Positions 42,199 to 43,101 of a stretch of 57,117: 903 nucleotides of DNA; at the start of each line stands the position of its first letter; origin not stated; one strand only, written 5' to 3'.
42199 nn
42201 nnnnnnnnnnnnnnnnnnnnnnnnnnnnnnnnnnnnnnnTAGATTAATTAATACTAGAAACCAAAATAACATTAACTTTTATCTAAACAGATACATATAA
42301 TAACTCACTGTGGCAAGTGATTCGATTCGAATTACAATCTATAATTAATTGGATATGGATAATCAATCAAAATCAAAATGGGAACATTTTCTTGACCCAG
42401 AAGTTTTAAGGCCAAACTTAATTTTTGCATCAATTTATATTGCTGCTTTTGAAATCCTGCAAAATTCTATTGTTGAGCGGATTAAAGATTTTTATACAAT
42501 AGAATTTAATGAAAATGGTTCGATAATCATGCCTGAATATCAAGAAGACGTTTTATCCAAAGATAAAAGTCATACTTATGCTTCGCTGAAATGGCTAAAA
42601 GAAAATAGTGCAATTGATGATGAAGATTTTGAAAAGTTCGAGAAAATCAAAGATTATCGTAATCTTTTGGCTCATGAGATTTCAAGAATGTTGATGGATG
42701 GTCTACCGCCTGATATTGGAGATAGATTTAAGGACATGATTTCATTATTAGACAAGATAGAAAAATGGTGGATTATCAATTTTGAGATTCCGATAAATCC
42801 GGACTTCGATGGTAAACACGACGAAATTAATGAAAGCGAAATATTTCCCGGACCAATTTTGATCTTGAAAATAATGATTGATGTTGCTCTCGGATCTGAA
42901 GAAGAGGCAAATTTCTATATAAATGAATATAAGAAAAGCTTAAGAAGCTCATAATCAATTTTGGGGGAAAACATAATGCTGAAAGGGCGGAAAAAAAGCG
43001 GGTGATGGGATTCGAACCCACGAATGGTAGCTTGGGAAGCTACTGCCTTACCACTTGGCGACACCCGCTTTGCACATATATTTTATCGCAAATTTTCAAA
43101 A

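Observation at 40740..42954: Candidate two-gene reverse transcriptase + HEPN-like anti-phage system (split AbiA-like architecture) that I cannot place in a named family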

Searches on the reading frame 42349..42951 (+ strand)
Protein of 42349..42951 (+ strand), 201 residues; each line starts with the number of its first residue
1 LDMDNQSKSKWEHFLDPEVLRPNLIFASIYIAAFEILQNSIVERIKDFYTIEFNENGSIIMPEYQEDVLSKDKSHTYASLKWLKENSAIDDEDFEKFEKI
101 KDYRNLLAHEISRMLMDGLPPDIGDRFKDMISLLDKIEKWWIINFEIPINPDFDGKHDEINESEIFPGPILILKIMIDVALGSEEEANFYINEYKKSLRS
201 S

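Call 4: search_protein_families(library=pfam, proteins=[window:42349-42951:+], max_evalue=1)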
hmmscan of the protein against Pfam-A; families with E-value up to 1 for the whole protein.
window:42349-42951:+ (201 aa): 5 families
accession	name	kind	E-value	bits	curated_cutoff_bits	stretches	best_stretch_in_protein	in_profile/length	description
PF01934.22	HepT-like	-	0.0059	16.7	23.5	1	72-110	55-93/120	Ribonuclease HepT-like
PF18735.6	HEPN_RiboL-PSP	-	0.011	16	28.4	1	28-138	79-179/191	RiboL-PSP-HEPN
PF18730.6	HEPN_Cthe2314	-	0.02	15.3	27.1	1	66-119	85-133/174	Cthe_2314-like HEPN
PF13643.11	DUF4145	-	0.021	15.3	23.1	1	72-110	33-71/88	Domain of unknown function (DUF4145)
PF02559.22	CarD_TRCF_RID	-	0.17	12.4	23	1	43-71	21-55/57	CarD-like/TRCF RID domain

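Call 5: search_protein_families(library=padloc, proteins=[window:42349-42951:+], max_evalue=1)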
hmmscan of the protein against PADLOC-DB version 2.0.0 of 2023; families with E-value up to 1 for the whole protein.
window:42349-42951:+ (201 aa): 1 family
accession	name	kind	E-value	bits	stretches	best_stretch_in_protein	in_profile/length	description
PDLC01687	Csx1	-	0.011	13.8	1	63-109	85-124/152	Csx1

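Call 8: search_protein_families(library=ncbifam, proteins=[window:42349-42951:+], max_evalue=1)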
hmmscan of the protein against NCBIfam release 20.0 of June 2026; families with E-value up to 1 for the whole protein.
window:42349-42951:+ (201 aa): 1 family
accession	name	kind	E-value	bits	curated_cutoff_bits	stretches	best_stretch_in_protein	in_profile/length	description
NF047751.1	HepT_toxin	equivalog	0.012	15.5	60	1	76-110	63-97/120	type VII toxin-antitoxin system HepT family RNase toxin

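Call 9: search_protein_families(library=phrogs, proteins=[window:42349-42951:+], max_evalue=1)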
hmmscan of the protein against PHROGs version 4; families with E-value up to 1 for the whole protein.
window:42349-42951:+ (201 aa): 2 families
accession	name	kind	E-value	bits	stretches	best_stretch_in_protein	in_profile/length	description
phrog_17080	-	unknown function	0.049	15.1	1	47-103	18-72/96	-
phrog_36031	-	unknown function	0.13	12.9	1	45-102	78-129/176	-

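Call 12: find_homologous_proteins(query=window:42349-42951:+, max_evalue=0.001)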
Query window:42349-42951:+ (201 aa): 184 proteins with E <= 0.001 among 252 candidates; the best 120 are listed.
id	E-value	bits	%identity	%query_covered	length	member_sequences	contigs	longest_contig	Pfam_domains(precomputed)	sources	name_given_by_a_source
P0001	2.8e-117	408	93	99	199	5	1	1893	-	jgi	-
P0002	9.2e-94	331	75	100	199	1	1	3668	-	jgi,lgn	-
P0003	4.8e-93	329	74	100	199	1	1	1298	-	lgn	-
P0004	4.5e-92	326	74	99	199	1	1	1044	-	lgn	-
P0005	4.2e-90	319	71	99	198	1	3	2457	-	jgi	jgi:hypothetical protein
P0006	4.7e-90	319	72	99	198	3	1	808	-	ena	-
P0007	8.7e-90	318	71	99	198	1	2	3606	-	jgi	jgi:hypothetical protein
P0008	9.4e-90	318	73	100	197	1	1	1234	-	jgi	jgi:hypothetical protein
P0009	4.7e-89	316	72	99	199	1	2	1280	-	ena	-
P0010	9.8e-89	315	68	98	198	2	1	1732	-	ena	-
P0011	3.6e-88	313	71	98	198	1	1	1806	-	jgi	-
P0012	1.8e-86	307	67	99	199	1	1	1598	-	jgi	jgi:hypothetical protein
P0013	2.3e-86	307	68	98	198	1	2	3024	-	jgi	jgi:hypothetical protein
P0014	1.4e-85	304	70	97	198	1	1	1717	-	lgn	-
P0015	8.8e-85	302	70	97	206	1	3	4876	-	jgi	jgi:hypothetical protein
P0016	2.1e-84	301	68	98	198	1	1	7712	-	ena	-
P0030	2.9e-77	277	64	97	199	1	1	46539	-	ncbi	ncbi:MAG: hypothetical protein ABIJ39_10985 [Chloroflexota bacterium]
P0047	1.4e-69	252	59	99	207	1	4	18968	-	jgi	jgi:hypothetical protein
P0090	6.6e-63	230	53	98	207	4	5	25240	-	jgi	jgi:hypothetical protein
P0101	1.5e-61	226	51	97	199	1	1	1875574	-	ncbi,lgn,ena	-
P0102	6.7e-61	224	55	97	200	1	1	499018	-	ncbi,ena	-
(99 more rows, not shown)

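Call 13: find_encoding_contigs(protein=P0030, flank=5000, max_places=2)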
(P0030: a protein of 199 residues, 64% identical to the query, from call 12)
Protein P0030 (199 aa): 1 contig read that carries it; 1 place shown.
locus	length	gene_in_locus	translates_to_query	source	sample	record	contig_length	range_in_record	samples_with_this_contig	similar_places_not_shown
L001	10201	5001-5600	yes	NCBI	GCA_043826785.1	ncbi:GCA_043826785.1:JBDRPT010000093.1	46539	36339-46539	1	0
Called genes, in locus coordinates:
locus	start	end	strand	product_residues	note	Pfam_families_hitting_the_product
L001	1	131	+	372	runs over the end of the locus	PF01551:Peptidase_M23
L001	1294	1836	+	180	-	PF16158:N_BRCA1_IG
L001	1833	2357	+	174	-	PF13302:Acetyltransf_3 (weak), PF00583:Acetyltransf_1, PF13673:Acetyltransf_10 (weak), PF13508:Acetyltransf_7, PF08445:FR47 (weak)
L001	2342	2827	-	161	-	-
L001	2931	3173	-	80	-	PF13601:HTH_34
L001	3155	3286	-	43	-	PF01244:Peptidase_M19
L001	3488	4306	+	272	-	PF24463:DUF7577 (faint), PF12773:DZR, PF13240:Zn_Ribbon_1, PF13248:Zn_ribbon_3 (weak)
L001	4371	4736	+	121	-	-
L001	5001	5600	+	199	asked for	-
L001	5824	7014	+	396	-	PF00145:DNA_methylase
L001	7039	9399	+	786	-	PF13589:HATPase_c_3, PF02518:HATPase_c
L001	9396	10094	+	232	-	PF00072:Response_reg (weak)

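Call 14: find_encoding_contigs(protein=P0101, flank=5000, max_places=2)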
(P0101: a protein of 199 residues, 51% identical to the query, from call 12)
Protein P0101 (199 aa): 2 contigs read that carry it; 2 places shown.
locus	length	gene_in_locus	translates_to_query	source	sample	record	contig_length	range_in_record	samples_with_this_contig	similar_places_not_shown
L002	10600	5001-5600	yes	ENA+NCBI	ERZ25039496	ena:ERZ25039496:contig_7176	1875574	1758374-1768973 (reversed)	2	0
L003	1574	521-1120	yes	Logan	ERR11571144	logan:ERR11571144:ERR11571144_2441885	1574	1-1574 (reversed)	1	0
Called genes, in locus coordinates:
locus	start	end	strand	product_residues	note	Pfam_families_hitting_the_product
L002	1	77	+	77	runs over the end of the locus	-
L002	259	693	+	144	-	PF07508:Recombinase (weak)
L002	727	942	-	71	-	PF07927:HicA_toxin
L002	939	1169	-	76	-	-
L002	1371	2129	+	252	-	PF00108:Thiolase_N, PF00109:ketoacyl-synt (faint)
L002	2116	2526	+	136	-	PF02803:Thiolase_C, PF22691:Thiolase_C_1 (faint)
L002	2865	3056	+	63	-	-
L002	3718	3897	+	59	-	PF02737:3HCDH_N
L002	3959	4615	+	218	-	PF02737:3HCDH_N, PF00725:3HCDH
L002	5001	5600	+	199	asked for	-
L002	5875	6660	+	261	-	PF00378:ECH_1, PF16113:ECH_2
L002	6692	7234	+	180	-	-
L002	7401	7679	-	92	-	-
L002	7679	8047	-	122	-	PF05973:Gp49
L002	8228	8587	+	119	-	PF03551:PadR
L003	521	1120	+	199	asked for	-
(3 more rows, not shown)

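Call 15: find_encoding_contigs(protein=P0102, flank=5000, max_places=2)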
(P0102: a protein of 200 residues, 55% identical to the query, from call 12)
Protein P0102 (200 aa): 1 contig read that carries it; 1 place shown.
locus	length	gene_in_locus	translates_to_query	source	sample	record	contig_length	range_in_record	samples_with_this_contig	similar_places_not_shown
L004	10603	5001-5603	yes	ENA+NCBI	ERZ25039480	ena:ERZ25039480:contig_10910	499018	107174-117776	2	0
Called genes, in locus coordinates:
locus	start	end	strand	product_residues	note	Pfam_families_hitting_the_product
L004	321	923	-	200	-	PF02441:Flavoprotein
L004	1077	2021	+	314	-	PF04187:Cofac_haem_bdg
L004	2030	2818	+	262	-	-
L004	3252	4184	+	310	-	PF20695:UbiD_N, PF01977:UbiD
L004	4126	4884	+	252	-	PF01977:UbiD, PF20696:UbiD_C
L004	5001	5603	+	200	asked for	-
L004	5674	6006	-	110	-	PF13744:HTH_37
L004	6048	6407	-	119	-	PF05973:Gp49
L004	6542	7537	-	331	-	PF13469:Sulfotransfer_3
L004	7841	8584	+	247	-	PF06325:PrmA (faint), PF08003:Methyltransf_9 (faint), PF13489:Methyltransf_23, PF13847:Methyltransf_31, PF08241:Methyltransf_11, PF08242:Methyltransf_12, PF13649:Methyltransf_25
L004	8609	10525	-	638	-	-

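Call 16: find_encoding_contigs(protein=P0090, flank=5000, max_places=2)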
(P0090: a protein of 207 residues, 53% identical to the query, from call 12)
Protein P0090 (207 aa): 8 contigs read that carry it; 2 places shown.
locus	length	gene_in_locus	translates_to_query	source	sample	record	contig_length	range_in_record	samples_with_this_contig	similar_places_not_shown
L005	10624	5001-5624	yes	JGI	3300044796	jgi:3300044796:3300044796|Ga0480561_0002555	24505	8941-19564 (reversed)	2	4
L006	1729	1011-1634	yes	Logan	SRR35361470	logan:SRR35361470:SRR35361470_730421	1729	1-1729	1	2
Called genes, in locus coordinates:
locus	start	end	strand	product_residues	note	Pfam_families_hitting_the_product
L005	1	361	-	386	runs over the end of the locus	PF02463:SMC_N (weak), PF13166:AAA_13 (faint), PF13175:AAA_15, PF13476:AAA_23, PF13304:AAA_21, PF13175:AAA_15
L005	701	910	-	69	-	-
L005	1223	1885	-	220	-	PF01965:DJ-1_PfpI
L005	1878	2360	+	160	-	PF18335:SH3_13 (weak), PF13538:UvrD_C_2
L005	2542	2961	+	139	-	PF08837:DUF1810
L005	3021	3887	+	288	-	PF02673:BacA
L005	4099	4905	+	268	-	PF14355:Abi_C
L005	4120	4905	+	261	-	PF14355:Abi_C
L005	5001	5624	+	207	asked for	-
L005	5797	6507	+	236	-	PF03695:UPF0149, PF02810:SEC-C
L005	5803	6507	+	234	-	PF03695:UPF0149, PF02810:SEC-C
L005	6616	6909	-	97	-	PF00216:Bac_DNA_binding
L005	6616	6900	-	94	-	PF00216:Bac_DNA_binding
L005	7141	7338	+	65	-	-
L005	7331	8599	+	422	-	PF07690:MFS_1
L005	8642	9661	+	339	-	PF00248:Aldo_ket_red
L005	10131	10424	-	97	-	PF00216:Bac_DNA_binding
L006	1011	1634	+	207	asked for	-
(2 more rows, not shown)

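Call 19: find_encoding_contigs(protein=P0002, flank=5000, max_places=3)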
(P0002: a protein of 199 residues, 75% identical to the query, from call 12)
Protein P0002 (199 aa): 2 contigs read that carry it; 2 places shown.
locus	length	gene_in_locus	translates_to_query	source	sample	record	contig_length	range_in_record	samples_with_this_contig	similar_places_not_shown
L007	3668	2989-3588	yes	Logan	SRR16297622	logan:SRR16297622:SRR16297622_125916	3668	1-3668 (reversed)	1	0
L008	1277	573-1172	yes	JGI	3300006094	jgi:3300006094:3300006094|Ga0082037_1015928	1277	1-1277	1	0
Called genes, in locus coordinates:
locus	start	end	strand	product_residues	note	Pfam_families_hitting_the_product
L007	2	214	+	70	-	?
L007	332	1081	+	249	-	PF12705:PDDEXK_1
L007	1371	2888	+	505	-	PF00078:RVT_1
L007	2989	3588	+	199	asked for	-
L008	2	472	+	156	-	?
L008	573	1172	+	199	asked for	-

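Call 20: find_encoding_contigs(protein=P0016, flank=5000, max_places=3)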
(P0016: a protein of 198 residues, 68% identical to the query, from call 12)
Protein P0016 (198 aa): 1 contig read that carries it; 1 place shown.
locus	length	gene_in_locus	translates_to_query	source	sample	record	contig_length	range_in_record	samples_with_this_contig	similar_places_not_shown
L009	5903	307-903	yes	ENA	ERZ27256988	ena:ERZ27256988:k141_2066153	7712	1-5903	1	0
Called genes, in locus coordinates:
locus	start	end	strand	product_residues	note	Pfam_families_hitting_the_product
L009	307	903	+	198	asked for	-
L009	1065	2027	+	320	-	PF02037:SAP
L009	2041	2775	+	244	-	PF18734:HEPN_AbiU2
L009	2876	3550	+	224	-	-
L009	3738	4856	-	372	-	-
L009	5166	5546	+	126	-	PF26040:Zn_ribbon_CLPX_N (faint)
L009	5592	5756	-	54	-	-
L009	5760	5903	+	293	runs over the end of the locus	-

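Call 23: find_related_loci(query=A1, collection=metagenome_contigs, flank=6000)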
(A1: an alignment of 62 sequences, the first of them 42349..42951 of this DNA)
Query A1 (201 aa) in metagenome_contigs; peptide patterns used: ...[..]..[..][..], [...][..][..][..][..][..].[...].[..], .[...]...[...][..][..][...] (x = any residue, [..] = any of these).
599 stretches matched a pattern (row limit reached: there are more); 258 encode a relative of the query (tblastn E <= 1e-3); the best 80 are kept; 80 distinct loci.
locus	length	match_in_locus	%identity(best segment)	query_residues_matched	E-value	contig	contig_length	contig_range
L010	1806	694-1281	71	3-198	6e-98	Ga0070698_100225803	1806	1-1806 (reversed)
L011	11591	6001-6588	69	3-198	4e-92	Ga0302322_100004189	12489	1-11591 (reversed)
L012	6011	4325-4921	66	3-201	6e-89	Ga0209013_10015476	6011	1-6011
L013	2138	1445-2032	66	3-198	5e-90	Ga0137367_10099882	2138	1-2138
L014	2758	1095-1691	64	3-201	2e-87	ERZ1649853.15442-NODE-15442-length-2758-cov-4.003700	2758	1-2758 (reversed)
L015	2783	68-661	65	3-201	2e-84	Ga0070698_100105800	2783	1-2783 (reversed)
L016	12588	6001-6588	59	3-198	4e-78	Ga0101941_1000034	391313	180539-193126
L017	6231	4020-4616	58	3-200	1e-77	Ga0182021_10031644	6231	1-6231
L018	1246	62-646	61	3-200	5e-80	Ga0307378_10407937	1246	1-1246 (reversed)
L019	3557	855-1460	53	1-199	1e-74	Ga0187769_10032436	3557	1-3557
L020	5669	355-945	55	1-199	1e-74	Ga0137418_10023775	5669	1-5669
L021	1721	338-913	62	3-196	1e-77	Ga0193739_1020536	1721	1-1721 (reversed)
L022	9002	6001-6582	55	1-196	2e-73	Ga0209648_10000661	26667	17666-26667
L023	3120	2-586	55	3-199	2e-73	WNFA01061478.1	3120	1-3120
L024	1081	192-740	62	18-201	6e-77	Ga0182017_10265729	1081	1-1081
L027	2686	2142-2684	57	1-183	4e-72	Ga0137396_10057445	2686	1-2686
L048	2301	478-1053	53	3-201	3e-66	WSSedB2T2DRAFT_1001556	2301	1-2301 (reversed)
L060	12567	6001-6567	51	11-201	8e-64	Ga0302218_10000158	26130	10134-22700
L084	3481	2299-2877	49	2-196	7e-60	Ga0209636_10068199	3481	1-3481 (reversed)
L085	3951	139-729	48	3-196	1e-59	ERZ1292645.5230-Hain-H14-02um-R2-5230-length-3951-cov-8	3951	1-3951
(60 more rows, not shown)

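Call 28: find_encoding_contigs(protein=P0047, flank=6000, max_places=3)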
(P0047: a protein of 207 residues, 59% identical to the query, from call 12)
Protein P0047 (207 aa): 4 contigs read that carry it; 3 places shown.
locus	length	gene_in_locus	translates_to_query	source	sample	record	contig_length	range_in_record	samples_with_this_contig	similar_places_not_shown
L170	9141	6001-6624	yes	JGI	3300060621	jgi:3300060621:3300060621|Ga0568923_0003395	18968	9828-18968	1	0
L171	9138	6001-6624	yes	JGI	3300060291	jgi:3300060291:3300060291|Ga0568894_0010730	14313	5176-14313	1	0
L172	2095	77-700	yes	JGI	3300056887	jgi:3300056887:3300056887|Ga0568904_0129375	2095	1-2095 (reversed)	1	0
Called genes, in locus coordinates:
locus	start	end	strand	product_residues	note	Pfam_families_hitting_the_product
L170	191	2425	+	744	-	PF00082:Peptidase_S8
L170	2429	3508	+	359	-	PF00753:Lactamase_B (weak)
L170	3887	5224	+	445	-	PF04055:Radical_SAM, PF13353:Fer4_12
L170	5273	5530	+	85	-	-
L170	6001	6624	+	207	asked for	-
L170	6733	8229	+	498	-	PF00078:RVT_1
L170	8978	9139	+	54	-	?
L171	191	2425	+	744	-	PF00082:Peptidase_S8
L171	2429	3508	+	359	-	PF00753:Lactamase_B (weak)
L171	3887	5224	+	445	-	PF04055:Radical_SAM, PF13353:Fer4_12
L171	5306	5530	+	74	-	-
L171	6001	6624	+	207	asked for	-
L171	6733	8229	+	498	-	PF00078:RVT_1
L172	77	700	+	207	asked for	-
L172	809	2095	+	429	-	?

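Call 30: predict_structure(alignment_id=A1)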
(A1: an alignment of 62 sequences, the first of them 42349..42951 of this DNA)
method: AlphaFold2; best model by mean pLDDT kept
length: 201 residues; sequences in the alignment: 62
mean_pLDDT: 89.8   pTM: 0.84
mean pLDDT of the five models: 89.8, 89.3, 89.1, 87.1, 82.2
residues with pLDDT >= 90: 116; 70-90: 80; 50-70: 4; < 50: 1
segments of 3 or more residues with pLDDT < 50: none
pLDDT, mean of each block of 10 residues (from residue 1): 70 86 93 97 93 84 95 97 98 97 93 87 93 97 91 83 90 91 86 81 53
secondary structure, 60 per line:
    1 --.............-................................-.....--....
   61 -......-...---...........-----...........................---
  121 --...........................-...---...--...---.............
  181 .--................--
elements in order: H3-15 H17-48 E50-54 E57-60 H62-67 H75-85 H91-117 H123-149 H168-181 H184-199

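Call 32: search_protein_families(library=pfam, alignment_id=A1, max_evalue=0.05)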
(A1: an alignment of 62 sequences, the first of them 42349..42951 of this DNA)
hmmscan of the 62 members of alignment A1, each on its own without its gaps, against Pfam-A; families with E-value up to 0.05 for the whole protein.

A. member 1, window:42349-42951:+ (201 aa): 4 families
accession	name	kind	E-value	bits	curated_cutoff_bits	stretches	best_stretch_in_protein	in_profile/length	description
PF01934.22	HepT-like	-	0.0059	16.7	23.5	1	72-110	55-93/120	Ribonuclease HepT-like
PF18735.6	HEPN_RiboL-PSP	-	0.011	16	28.4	1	28-138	79-179/191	RiboL-PSP-HEPN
PF18730.6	HEPN_Cthe2314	-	0.02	15.3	27.1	1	66-119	85-133/174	Cthe_2314-like HEPN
PF13643.11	DUF4145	-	0.021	15.3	23.1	1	72-110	33-71/88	Domain of unknown function (DUF4145)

B. families by the number of members that match (of 62 scanned): 11 families
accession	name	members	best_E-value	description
PF13643.11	DUF4145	27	1.5e-05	Domain of unknown function (DUF4145)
PF01934.22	HepT-like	16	0.0027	Ribonuclease HepT-like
PF18730.6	HEPN_Cthe2314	14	0.0015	Cthe_2314-like HEPN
PF18735.6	HEPN_RiboL-PSP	8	0.00058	RiboL-PSP-HEPN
PF18737.6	HEPN_MAE_28990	2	0.0084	MAE_28990/MAE_18760-like HEPN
PF00658.24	MLLE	2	0.027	MLLE domain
PF20376.4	DUF6671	1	0.0022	Domain of unknown function (DUF6671)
PF19286.4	ZSWIM1-3_C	1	0.0076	Zinc finger SWIM domain-containing protein 1/3, C-terminal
PF12153.13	CAP18_C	1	0.033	LPS binding domain of CAP18 (C terminal)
PF16043.11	DUF4795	1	0.037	Domain of unknown function (DUF4795)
PF11782.13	DUF3319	1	0.043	Protein of unknown function (DUF3319)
